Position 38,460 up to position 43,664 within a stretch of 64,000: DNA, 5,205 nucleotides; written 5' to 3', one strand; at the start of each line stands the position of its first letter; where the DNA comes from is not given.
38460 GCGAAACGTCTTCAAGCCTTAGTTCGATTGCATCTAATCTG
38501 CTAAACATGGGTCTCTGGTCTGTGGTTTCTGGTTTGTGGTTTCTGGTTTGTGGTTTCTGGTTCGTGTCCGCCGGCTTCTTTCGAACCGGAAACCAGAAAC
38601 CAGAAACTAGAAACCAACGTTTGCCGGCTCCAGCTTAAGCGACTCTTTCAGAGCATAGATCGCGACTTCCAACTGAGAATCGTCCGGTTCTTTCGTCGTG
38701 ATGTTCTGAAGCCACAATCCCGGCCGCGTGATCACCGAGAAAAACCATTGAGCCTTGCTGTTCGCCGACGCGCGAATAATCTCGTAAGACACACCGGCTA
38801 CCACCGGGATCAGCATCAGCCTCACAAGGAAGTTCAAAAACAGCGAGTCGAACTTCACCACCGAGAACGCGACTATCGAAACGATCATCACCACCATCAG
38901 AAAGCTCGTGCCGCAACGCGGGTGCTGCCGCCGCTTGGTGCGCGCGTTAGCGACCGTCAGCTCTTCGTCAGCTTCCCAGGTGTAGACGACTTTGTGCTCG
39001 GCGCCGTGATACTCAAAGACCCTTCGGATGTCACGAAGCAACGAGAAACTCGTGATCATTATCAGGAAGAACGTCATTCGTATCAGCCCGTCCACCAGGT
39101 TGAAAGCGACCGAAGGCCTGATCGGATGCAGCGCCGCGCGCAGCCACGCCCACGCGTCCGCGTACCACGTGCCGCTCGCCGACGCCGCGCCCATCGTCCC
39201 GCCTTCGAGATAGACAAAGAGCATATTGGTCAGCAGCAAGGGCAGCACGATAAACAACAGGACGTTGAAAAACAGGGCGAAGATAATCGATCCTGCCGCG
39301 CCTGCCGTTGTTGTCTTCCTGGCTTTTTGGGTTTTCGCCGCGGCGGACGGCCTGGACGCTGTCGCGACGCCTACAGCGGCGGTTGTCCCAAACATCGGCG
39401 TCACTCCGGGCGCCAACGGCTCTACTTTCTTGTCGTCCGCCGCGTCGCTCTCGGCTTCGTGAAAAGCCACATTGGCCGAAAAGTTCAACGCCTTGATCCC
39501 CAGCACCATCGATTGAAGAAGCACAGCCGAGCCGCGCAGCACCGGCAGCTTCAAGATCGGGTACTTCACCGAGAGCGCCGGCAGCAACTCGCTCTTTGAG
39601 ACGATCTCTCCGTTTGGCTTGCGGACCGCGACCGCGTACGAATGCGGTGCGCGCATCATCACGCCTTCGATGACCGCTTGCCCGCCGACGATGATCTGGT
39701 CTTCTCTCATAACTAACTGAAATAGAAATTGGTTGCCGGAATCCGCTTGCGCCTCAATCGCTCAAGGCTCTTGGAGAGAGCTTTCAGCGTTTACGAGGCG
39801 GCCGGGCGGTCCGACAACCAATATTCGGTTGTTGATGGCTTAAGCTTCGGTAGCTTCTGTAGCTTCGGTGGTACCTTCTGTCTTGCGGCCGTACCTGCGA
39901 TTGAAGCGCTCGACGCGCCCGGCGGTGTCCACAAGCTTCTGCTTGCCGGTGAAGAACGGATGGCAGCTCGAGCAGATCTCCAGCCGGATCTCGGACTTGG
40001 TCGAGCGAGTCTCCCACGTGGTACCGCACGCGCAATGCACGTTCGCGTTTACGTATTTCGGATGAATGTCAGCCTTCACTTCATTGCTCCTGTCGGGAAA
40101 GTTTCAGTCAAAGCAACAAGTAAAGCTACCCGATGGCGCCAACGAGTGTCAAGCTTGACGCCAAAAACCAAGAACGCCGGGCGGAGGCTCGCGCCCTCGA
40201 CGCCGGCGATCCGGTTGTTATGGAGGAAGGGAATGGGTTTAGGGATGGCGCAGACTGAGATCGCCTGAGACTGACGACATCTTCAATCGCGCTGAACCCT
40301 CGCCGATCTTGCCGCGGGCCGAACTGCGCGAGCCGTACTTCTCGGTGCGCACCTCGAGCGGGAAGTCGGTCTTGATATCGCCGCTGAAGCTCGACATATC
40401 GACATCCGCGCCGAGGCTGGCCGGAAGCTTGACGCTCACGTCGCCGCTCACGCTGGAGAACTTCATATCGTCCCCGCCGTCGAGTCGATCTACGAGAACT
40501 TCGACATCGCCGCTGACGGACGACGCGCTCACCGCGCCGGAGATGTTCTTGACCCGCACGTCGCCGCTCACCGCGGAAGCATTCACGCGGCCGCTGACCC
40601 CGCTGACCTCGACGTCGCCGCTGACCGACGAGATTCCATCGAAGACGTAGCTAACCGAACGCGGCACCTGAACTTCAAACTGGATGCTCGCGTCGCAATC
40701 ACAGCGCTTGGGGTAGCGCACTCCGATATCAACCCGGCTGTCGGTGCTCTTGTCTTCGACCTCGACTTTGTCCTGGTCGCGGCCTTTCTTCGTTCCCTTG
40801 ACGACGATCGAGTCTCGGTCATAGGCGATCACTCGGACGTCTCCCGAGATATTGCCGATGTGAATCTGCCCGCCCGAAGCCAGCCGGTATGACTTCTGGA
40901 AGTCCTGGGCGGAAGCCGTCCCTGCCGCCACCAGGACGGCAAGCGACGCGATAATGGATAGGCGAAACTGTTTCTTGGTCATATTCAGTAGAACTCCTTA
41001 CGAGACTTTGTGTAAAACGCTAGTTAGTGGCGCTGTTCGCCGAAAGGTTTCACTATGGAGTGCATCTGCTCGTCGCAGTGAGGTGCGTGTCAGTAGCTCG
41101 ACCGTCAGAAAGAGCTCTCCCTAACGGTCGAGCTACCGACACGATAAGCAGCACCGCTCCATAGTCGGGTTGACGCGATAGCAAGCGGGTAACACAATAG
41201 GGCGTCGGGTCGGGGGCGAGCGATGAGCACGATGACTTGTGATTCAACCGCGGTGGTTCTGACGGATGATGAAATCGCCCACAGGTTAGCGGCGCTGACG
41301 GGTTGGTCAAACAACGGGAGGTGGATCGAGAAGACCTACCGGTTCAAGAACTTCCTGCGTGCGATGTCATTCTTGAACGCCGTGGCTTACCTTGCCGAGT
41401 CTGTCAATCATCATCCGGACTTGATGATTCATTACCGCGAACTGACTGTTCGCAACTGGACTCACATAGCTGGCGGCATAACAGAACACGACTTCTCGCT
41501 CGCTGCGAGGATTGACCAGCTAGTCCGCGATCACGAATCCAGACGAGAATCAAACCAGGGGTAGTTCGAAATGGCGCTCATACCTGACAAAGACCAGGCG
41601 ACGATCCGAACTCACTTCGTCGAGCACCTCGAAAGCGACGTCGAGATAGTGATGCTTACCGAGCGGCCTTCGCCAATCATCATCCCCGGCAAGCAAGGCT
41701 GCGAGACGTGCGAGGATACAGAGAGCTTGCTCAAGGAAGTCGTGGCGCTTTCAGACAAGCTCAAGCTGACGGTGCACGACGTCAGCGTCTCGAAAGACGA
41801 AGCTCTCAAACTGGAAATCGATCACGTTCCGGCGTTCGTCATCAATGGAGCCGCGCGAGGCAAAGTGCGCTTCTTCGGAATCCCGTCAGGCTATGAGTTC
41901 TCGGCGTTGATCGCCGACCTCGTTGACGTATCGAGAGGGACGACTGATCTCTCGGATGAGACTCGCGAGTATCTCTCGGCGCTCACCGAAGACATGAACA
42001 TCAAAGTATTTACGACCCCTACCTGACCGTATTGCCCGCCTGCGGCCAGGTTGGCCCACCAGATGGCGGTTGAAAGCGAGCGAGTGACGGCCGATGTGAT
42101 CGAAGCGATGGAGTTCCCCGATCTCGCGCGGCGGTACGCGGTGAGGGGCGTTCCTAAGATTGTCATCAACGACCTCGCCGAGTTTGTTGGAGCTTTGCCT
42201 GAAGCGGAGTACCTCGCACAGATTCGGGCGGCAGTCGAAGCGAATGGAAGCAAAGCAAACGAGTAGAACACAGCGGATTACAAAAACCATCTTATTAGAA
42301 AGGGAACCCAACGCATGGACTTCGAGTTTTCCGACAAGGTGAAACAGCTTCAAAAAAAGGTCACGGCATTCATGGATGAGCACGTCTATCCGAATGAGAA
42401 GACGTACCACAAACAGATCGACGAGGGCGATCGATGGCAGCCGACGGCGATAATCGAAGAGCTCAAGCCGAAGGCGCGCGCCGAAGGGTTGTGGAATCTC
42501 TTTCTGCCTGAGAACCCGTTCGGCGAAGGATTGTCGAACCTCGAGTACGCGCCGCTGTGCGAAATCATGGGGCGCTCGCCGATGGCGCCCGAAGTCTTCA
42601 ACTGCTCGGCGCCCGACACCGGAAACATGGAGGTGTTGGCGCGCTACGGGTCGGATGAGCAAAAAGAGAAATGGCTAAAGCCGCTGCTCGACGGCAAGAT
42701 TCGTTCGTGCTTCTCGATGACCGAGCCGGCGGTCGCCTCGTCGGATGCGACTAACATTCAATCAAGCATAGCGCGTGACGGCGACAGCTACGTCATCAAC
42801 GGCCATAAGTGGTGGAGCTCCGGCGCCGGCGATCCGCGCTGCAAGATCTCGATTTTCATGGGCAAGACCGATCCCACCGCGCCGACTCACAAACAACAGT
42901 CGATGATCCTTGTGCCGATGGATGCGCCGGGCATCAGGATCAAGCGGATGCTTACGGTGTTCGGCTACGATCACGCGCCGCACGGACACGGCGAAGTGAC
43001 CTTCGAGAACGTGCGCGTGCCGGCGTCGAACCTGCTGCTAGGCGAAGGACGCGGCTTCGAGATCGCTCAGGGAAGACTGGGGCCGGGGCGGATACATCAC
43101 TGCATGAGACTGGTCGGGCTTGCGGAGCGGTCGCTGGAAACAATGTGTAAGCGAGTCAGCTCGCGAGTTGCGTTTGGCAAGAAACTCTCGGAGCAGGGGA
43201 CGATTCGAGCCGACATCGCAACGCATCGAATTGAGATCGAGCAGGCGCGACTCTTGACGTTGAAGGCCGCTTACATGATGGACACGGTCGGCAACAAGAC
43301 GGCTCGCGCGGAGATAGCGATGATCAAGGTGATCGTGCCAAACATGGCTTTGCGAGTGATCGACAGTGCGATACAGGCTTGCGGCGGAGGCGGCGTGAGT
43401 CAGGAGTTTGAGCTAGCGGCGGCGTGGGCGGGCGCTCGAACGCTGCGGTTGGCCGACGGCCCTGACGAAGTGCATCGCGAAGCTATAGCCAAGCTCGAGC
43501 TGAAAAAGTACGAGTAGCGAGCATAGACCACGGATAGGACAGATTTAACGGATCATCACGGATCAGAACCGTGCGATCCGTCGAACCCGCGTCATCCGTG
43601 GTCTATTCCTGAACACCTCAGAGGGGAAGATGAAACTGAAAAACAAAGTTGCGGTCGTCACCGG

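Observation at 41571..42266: Probable selenocysteine (UPYC) protein disulfide oxidoreductase split into two ORFs by an in-frame TGA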

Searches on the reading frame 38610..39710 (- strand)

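Call 31: search_protein_families(library=pfam, proteins=[window:38610-39710:-], max_evalue=0.00001)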
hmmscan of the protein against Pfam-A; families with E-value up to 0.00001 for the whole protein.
window:38610-39710:- (367 aa): 1 family
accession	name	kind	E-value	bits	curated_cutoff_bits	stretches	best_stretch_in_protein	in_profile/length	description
PF07136.16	DUF1385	-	6.8e-81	271.3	22.1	1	55-358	1-225/227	Protein of unknown function (DUF1385)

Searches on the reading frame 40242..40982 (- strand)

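Call 31: search_protein_families(library=pfam, proteins=[window:40242-40982:-], max_evalue=0.00001)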
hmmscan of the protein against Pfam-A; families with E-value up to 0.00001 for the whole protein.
window:40242-40982:- (247 aa): 1 family
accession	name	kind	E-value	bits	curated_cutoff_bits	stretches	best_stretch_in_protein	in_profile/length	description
PF13349.12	DUF4097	-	2.4e-16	60.3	22.9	1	118-244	123-246/247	Toastrack DUF4097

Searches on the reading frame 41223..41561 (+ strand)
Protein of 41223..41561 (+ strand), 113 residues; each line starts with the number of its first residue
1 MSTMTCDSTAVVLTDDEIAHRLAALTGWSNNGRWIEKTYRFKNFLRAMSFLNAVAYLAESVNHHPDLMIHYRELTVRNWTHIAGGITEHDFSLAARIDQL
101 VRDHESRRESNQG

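Call 31: search_protein_families(library=pfam, proteins=[window:41223-41561:+], max_evalue=0.00001)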
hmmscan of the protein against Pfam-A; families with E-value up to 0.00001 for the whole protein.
window:41223-41561:+ (113 aa): 1 family
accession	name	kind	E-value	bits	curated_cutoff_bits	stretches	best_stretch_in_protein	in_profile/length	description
PF01329.24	Pterin_4a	-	8.3e-31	106.4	26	1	13-100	3-91/91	Pterin 4 alpha carbinolamine dehydratase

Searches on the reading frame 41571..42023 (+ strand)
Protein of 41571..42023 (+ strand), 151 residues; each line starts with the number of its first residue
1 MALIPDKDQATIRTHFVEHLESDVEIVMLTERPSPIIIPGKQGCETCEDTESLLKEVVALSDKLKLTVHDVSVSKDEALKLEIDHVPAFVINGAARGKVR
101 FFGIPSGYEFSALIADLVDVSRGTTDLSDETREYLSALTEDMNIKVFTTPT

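Call 10: find_related_loci(query=window:41571-42023:+, collection=genome_contigs, flank=3000)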
Query seq(151 aa) (151 aa) in genome_contigs; peptide patterns used: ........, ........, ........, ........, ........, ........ (x = any residue, [..] = any of these).
482 stretches matched a pattern; 340 encode a relative of the query (tblastn E <= 1e-3); the best 80 are kept; 80 distinct loci.
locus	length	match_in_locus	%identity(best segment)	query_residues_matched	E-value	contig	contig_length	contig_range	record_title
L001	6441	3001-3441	82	1-147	3e-79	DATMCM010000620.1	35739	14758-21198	MAG TPA_asm: Blastocatellia bacterium isolate SMAG_U13382 k141_407928, whole genome shotgun sequence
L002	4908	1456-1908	74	1-151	5e-73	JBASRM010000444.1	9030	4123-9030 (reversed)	MAG: Blastocatellia bacterium isolate MFD13521_ilm_asm_bin21 k127_20521, whole genome shotgun sequence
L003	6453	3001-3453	75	1-151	7e-72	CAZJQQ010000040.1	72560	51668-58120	MAG TPA_asm: uncultured Clostridia bacterium isolate SRP119689_co1_191 genome assembly, contig: NODE_386_length_72560_co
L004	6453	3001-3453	74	1-151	6e-71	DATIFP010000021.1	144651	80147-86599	MAG TPA_asm: Blastocatellia bacterium isolate SMAG_U16398 k141_2312773, whole genome shotgun sequence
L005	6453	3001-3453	72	1-151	2e-70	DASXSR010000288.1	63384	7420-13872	MAG TPA_asm: Blastocatellia bacterium isolate SMAG_U4671 k141_1858961, whole genome shotgun sequence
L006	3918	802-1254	72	1-151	2e-70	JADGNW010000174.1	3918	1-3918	MAG: Blastocatellia bacterium isolate Chersky_418 k127_5133999, whole genome shotgun sequence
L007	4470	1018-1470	73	1-151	7e-70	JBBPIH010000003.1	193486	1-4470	MAG: Acidobacteriota bacterium isolate BPF2-12-14_bin_2 NODE_3_length_193486_cov_28.923502, whole genome shotgun sequenc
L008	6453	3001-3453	72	1-151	8e-70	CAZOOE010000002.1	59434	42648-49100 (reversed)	MAG TPA_asm: uncultured Clostridia bacterium isolate SRP273308_co1_75 genome assembly, contig: NODE_526_length_59434_cov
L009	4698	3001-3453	68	1-151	5e-69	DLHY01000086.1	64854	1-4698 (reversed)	MAG TPA_asm: Chloracidobacterium sp. UBA7656 UBA7656_contig_341, whole genome shotgun sequence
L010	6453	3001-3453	72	1-151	7e-69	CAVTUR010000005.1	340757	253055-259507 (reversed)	MAG: Blastocatellia bacterium isolate MFD04944.bin.3.75 genome assembly, contig: contig_14947, whole genome shotgun sequ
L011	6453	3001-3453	72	1-151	8e-69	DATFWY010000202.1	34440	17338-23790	MAG TPA_asm: Blastocatellia bacterium isolate SMAG_U9503 k141_16639840, whole genome shotgun sequence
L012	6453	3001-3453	68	1-151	1e-68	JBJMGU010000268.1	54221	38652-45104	MAG: Blastocatellia bacterium isolate H2_16_all_fractions_metab_conc_16_60_11 k255_8952661, whole genome shotgun sequenc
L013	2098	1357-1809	75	1-151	9e-70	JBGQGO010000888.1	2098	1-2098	MAG: Blastocatellia bacterium isolate OBJ2_061818_090_26 k141_884472_length_2098_cov_19.0225, whole genome shotgun seque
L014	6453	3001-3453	68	1-151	5e-68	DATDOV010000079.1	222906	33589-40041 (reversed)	MAG TPA_asm: Blastocatellia bacterium isolate SMAG_U7903 k141_707893, whole genome shotgun sequence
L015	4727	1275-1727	68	1-151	1e-67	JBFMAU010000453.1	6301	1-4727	MAG: Acidobacteriota bacterium isolate MAG146 MAG146_453, whole genome shotgun sequence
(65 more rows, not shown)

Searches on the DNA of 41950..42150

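Call 25: search_rna_families(source=window, start=41950, end=42150, threshold=evalue, max_evalue=10)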
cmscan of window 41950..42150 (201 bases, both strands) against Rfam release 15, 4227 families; matches with E-value up to 10: 0.
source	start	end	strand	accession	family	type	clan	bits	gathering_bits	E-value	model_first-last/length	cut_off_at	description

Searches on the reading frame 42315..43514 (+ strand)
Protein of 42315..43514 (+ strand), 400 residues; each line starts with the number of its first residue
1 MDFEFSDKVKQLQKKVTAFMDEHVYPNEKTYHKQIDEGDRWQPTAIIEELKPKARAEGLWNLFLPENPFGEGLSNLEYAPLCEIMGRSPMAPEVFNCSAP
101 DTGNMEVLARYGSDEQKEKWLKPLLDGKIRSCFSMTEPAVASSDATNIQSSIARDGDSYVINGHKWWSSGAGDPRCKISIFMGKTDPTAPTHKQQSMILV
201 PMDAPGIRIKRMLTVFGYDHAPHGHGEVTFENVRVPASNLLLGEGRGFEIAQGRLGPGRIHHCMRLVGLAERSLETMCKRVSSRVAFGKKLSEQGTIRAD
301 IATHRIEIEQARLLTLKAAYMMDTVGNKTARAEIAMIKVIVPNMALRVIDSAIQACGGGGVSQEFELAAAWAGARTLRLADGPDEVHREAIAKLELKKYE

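Call 31: search_protein_families(library=pfam, proteins=[window:42315-43514:+], max_evalue=0.00001)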
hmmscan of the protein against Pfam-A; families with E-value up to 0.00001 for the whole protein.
window:42315-43514:+ (400 aa): 4 families
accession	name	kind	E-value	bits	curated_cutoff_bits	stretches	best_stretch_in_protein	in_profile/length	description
PF00441.29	Acyl-CoA_dh_1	-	1.3e-35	123.2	22.4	1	245-393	1-147/150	Acyl-CoA dehydrogenase, C-terminal domain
PF02770.24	Acyl-CoA_dh_M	-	7e-22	77.9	33.3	1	132-233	1-97/97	Acyl-CoA dehydrogenase, middle domain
PF02771.21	Acyl-CoA_dh_N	-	7e-14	52.6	22.9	1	7-128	2-113/113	Acyl-CoA dehydrogenase, N-terminal domain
PF08028.16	Acyl-CoA_dh_2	-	7.6e-11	42.9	22.7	1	261-371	2-120/134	Acyl-CoA dehydrogenase, C-terminal domain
